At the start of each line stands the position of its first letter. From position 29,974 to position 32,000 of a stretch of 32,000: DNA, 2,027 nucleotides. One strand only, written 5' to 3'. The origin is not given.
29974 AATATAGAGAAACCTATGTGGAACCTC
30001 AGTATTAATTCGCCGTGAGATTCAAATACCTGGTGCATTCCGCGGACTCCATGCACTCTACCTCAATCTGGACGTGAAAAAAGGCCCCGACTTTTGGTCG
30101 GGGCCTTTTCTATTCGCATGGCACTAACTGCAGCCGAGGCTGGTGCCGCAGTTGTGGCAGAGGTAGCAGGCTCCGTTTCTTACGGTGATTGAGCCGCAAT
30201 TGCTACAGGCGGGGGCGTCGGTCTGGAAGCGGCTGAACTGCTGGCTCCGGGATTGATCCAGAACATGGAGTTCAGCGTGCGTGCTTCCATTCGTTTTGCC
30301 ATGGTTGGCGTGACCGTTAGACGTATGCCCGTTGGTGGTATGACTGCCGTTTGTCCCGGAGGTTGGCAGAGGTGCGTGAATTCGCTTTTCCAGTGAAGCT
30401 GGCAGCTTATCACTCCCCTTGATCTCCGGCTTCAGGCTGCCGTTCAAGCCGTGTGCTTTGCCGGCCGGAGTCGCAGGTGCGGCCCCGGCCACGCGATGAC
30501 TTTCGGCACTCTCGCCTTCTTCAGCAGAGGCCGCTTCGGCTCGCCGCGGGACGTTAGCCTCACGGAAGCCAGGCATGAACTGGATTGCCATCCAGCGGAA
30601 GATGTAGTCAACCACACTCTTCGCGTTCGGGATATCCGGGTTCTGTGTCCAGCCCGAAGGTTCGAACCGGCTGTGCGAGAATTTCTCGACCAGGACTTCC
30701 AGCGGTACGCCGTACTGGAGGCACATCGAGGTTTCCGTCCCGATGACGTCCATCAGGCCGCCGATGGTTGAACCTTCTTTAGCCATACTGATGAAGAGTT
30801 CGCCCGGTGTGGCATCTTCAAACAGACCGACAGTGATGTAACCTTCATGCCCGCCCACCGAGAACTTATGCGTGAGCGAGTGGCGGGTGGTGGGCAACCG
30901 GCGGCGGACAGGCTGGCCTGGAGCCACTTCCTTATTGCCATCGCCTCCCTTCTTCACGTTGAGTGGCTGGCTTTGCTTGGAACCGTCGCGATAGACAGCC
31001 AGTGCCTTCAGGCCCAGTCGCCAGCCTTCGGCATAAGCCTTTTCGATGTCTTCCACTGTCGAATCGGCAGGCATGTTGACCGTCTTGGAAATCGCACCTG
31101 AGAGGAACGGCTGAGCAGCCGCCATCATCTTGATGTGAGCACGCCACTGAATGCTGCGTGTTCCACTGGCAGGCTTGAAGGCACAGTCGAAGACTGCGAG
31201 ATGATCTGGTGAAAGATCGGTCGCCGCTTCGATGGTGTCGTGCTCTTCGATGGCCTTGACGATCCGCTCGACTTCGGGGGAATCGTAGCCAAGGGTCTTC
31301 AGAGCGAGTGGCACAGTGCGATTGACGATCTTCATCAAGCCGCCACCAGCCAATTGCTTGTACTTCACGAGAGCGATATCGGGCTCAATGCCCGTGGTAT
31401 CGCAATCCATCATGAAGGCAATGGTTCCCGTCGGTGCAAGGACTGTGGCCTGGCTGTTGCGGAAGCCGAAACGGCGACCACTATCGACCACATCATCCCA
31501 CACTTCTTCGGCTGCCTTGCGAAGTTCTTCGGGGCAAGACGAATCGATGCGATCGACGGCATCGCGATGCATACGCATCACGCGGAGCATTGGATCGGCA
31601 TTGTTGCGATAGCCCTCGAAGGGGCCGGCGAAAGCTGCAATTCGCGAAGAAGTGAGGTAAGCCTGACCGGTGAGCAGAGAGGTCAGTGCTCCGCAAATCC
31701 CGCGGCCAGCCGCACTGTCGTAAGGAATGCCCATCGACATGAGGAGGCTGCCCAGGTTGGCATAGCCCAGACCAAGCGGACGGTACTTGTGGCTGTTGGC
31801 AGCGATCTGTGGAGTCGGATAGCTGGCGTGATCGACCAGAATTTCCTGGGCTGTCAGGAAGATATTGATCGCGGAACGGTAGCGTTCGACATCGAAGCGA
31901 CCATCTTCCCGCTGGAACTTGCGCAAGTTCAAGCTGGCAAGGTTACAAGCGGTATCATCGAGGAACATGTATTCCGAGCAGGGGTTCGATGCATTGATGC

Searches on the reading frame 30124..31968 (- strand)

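Call 85: search_protein_families(library=pfam, proteins=[window:30124-31968:-], max_evalue=0.001)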
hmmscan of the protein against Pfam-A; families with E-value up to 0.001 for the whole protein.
window:30124-31968:- (614 aa): 2 families
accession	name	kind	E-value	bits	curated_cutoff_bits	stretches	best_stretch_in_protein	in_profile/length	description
PF02867.20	Ribonuc_red_lgC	-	2.1e-77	261.4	23.9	1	5-326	224-523/523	Ribonucleotide reductase, barrel domain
PF12637.14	TSCPD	-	2.6e-09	37.7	22.8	1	369-461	7-85/88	TSCPD domain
